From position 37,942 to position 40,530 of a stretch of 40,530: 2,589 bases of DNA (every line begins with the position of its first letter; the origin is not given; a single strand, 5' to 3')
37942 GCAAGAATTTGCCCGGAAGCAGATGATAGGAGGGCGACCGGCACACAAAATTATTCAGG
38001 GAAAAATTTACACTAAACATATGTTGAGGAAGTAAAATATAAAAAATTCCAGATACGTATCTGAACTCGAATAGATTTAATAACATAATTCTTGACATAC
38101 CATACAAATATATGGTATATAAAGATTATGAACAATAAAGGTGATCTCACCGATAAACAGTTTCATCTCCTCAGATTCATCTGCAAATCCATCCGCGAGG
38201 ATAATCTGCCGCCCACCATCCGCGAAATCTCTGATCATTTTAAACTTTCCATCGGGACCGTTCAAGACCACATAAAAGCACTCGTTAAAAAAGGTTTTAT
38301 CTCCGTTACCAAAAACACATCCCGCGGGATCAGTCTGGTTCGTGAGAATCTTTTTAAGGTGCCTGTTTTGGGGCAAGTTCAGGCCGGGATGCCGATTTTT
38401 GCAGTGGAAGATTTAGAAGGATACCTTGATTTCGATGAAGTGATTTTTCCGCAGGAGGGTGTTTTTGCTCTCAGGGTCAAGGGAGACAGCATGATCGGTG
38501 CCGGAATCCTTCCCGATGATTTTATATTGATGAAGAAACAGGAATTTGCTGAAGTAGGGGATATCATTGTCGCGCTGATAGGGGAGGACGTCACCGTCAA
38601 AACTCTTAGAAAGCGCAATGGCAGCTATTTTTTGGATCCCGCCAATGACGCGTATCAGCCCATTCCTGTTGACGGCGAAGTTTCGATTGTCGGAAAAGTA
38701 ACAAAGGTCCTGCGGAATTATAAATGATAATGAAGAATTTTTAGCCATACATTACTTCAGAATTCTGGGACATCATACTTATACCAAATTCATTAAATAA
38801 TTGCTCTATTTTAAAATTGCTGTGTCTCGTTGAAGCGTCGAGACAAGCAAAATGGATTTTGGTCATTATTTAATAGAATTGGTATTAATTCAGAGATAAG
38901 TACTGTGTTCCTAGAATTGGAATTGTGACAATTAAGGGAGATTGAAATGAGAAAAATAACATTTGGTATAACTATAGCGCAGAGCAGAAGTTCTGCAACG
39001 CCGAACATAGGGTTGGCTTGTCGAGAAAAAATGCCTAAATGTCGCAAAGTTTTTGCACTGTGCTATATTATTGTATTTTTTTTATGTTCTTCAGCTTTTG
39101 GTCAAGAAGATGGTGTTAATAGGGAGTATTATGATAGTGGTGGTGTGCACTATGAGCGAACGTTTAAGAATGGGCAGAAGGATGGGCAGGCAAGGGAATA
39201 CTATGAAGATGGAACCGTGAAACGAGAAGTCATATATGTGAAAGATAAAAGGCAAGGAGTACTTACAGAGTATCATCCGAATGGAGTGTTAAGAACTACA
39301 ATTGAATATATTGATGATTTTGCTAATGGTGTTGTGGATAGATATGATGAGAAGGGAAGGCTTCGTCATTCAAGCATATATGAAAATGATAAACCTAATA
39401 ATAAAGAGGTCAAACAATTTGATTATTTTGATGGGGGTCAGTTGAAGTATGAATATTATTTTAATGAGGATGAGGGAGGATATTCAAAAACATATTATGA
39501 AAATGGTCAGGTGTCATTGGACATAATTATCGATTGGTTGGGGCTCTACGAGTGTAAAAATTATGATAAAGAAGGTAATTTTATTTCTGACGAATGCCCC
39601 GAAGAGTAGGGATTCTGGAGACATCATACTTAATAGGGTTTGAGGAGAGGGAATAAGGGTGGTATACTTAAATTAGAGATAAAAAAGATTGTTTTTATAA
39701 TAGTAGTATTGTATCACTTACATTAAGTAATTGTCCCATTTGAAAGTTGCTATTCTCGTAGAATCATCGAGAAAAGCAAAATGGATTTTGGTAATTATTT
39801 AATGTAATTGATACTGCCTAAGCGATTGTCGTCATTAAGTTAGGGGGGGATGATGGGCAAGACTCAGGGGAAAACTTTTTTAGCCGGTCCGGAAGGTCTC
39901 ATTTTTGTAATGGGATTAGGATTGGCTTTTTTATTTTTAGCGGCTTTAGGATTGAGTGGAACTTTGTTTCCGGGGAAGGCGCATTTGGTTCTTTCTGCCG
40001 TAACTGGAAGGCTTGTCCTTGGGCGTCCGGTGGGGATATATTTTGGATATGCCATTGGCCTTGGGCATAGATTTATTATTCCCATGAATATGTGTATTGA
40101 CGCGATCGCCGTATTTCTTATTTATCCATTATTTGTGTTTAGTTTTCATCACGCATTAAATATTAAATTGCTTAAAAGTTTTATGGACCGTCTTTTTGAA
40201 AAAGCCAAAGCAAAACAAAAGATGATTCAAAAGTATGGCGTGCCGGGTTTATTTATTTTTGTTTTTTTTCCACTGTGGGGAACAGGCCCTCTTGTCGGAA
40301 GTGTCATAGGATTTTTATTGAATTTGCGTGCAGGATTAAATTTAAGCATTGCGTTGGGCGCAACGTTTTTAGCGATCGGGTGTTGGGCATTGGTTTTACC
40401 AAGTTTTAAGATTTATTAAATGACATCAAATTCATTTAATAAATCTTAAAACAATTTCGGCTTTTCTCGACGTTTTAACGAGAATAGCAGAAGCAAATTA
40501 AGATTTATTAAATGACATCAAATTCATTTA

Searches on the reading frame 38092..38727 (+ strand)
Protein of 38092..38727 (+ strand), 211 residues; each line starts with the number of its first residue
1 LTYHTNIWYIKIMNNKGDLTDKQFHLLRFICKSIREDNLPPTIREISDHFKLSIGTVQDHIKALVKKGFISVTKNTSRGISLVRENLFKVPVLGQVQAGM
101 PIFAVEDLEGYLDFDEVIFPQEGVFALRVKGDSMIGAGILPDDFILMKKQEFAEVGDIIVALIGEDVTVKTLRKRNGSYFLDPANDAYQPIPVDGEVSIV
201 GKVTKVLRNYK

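Call 13: search_protein_families(library=pfam, proteins=[window:38092-38727:+])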
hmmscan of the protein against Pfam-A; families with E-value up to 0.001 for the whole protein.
window:38092-38727:+ (211 aa): 8 families
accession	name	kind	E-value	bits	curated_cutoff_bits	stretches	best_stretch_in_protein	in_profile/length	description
PF00717.28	Peptidase_S24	-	2.2e-30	105.2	23.3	1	91-203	1-115/116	Peptidase S24-like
PF01726.22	LexA_DNA_bind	-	8.9e-15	54.7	23.7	1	18-79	3-65/65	LexA DNA binding domain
PF21984.2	DnaD_N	-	1e-06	29.3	27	1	18-78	13-73/101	DnaD N-terminal domain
PF01047.28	MarR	-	1.4e-06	28.5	24.6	1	19-76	1-53/59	MarR family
PF13412.12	HTH_24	-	2e-06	27.7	21.9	1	42-70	19-47/48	Winged helix-turn-helix DNA-binding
PF14502.12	HTH_41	-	4.2e-06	26.5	25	1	41-73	7-39/48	Helix-turn-helix domain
PF12802.13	MarR_2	-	4.9e-06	27.1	27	1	18-73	2-53/61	MarR family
PF01022.26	HTH_5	-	7.3e-05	23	22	1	42-71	17-46/47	Bacterial regulatory protein, arsR family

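Call 50: find_homologous_proteins(query=window:38092-38727:+, max_evalue=1e-30)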
Query window:38092-38727:+ (211 aa): 1235 proteins with E <= 1e-30 among 4213 candidates; the best 120 are listed.
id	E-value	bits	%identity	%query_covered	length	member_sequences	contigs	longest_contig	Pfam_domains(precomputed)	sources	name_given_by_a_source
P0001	2.4e-108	379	87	94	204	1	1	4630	PF01047.29,PF13412.13,PF00717.29,PF14502.13,PF01726.23,PF21984.3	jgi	-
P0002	6.4e-106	371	86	94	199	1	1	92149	PF00717.29,PF01726.23,PF21984.3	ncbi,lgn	-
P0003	2.6e-104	365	85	94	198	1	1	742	PF01047.29,PF13412.13,PF00717.29,PF14502.13,PF01726.23,PF21984.3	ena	-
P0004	8.4e-101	354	80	94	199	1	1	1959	PF01047.29,PF13412.13,PF00717.29,PF14502.13,PF01726.23,PF21984.3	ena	-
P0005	6.3e-96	338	79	94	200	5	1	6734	PF13412.13,PF00717.29,PF01726.23,PF21984.3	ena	-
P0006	6.8e-96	338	77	94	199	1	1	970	PF01047.29,PF00717.29,PF14502.13,PF01726.23,PF21984.3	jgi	jgi:repressor LexA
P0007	3.5e-95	336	77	94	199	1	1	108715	PF01047.29,PF13412.13,PF00717.29,PF14502.13,PF01726.23,PF21984.3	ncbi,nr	ncbi:MAG: transcriptional repressor LexA [Candidatus Omnitrophica bacterium]|nr:transcriptional repr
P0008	5.8e-95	335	78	94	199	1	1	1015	PF13412.13,PF00717.29,PF14502.13,PF01726.23,PF21984.3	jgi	jgi:repressor LexA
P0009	2.2e-93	330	77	94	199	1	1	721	PF13412.13,PF08279.19,PF00717.29,PF14502.13,PF01726.23,PF21984.3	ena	-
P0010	9.5e-93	328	76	94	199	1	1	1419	PF13412.13,PF00717.29,PF14502.13,PF01726.23,PF21984.3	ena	-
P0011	1.6e-91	324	73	94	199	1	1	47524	PF13412.13,PF00717.29,PF01726.23,PF21984.3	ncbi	-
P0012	4.3e-90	319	75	94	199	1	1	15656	PF13412.13,PF00717.29,PF01726.23,PF21984.3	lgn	-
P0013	1.4e-89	317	77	91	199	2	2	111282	PF01047.29,PF13412.13,PF00717.29,PF14502.13,PF01726.23,PF21984.3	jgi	jgi:repressor LexA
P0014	3.7e-88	313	74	94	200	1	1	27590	PF01047.29,PF13412.13,PF00717.29,PF14502.13,PF01726.23,PF21984.3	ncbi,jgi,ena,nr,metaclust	ncbi:MAG: transcriptional repressor LexA [Candidatus Zapsychrus exili]|nr:transcriptional repressor 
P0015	4.9e-88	312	71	93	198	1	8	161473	PF01047.29,PF13412.13,PF00717.29,PF01022.27,PF14502.13,PF12802.14,PF01726.23,PF21984.3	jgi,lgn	jgi:repressor LexA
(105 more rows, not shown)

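Call 51: find_encoding_contigs(protein=P0002, flank=10000, max_places=3)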
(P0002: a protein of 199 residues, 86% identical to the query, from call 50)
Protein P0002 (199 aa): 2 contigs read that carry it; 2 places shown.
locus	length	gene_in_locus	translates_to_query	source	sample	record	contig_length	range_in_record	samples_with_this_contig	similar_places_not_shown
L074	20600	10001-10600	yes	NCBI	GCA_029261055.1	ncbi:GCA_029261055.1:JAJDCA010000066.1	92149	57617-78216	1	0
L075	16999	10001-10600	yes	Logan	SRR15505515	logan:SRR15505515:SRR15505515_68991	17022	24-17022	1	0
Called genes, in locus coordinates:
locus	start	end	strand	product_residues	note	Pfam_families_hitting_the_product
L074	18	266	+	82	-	-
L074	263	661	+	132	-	PF01850:PIN (faint)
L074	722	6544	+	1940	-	PF01835:MG2, PF07703:A2M_BRD, PF00207:A2M, PF07678:TED_complement, PF17973:bMG10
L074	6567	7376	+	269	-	PF00581:Rhodanese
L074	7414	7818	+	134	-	-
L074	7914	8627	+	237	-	PF01346:FKBP_N, PF00254:FKBP_C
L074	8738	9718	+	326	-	PF17761:DUF1016_N, PF00565:SNase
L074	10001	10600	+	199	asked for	PF01726:LexA_DNA_bind, PF21984:DnaD_N (weak), PF00717:Peptidase_S24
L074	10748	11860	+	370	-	-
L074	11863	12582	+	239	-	PF07505:DUF5131, PF17338:GP88 (weak)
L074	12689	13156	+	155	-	PF07291:MauE (weak), PF07681:DoxX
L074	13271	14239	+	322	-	PF10672:Methyltrans_SAM, PF02475:TRM5-TYW2_MTfase (faint), PF03602:Cons_hypoth95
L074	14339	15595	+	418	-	PF04851:ResIII, PF00270:DEAD, PF00271:Helicase_C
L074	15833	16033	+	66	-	PF00313:CSD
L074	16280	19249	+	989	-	PF13431:TPR_17 (faint), PF13428:TPR_14 (faint), PF23914:TPR_CcmH_CycH (faint), PF13181:TPR_8 (faint), PF13424:TPR_12 (faint), PF14559:TPR_19 (weak)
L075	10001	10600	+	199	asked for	PF01726:LexA_DNA_bind, PF21984:DnaD_N (weak), PF00717:Peptidase_S24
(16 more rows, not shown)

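Call 52: find_encoding_contigs(protein=P0001, flank=10000, max_places=3)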
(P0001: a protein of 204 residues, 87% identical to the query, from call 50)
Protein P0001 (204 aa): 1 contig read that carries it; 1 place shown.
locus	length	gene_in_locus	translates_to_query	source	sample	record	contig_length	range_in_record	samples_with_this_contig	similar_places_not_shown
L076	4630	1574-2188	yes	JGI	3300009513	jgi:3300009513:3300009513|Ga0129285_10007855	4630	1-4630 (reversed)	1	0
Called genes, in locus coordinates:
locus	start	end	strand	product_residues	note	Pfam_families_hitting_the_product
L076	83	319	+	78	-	PF12844:HTH_19 (weak), PF13560:HTH_31 (weak), PF01381:HTH_3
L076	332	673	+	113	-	PF13657:Couple_hipA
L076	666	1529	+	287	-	PF07804:HipA_C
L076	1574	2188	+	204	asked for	PF21984:DnaD_N (weak), PF01047:MarR (weak), PF01726:LexA_DNA_bind, PF13412:HTH_24 (weak), PF14502:HTH_41 (weak), PF00717:Peptidase_S24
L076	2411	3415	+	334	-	PF00145:DNA_methylase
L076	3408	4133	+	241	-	-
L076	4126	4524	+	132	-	PF03852:Vsr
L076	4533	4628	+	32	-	?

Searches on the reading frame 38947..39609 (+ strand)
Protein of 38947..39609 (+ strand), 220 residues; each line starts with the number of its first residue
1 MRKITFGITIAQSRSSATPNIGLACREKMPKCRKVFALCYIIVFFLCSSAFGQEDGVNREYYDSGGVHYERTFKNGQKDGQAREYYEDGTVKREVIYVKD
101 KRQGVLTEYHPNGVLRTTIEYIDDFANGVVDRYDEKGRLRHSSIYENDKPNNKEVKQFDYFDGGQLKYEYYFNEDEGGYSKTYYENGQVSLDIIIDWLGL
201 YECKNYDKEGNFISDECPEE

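Call 13: search_protein_families(library=pfam, proteins=[window:38947-39609:+])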
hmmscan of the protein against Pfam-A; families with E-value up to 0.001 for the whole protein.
window:38947-39609:+ (220 aa): 1 family
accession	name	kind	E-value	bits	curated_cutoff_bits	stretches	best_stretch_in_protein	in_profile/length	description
PF07661.19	MORN_2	-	6e-14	51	29.6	0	78-98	1-21/22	MORN repeat variant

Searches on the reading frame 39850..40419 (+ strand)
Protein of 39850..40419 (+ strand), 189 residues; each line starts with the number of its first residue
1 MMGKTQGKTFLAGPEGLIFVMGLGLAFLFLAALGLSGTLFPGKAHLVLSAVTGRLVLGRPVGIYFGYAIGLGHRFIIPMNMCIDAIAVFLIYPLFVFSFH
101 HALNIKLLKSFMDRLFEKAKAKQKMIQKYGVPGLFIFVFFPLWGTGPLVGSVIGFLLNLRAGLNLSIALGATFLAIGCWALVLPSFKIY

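Call 13: search_protein_families(library=pfam, proteins=[window:39850-40419:+])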
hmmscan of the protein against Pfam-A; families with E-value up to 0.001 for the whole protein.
window:39850-40419:+ (189 aa): 1 family
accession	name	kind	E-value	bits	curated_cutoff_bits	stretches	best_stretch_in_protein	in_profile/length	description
PF06695.16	Sm_multidrug_ex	-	4.9e-19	69.5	30.7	1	61-172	4-115/121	Putative small multi-drug export protein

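Call 14: find_encoding_contigs(protein=window:39850-40419:+, flank=10000, max_places=6)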
Protein window:39850-40419:+ (189 aa): no gene with exactly this product is on record in the collection.
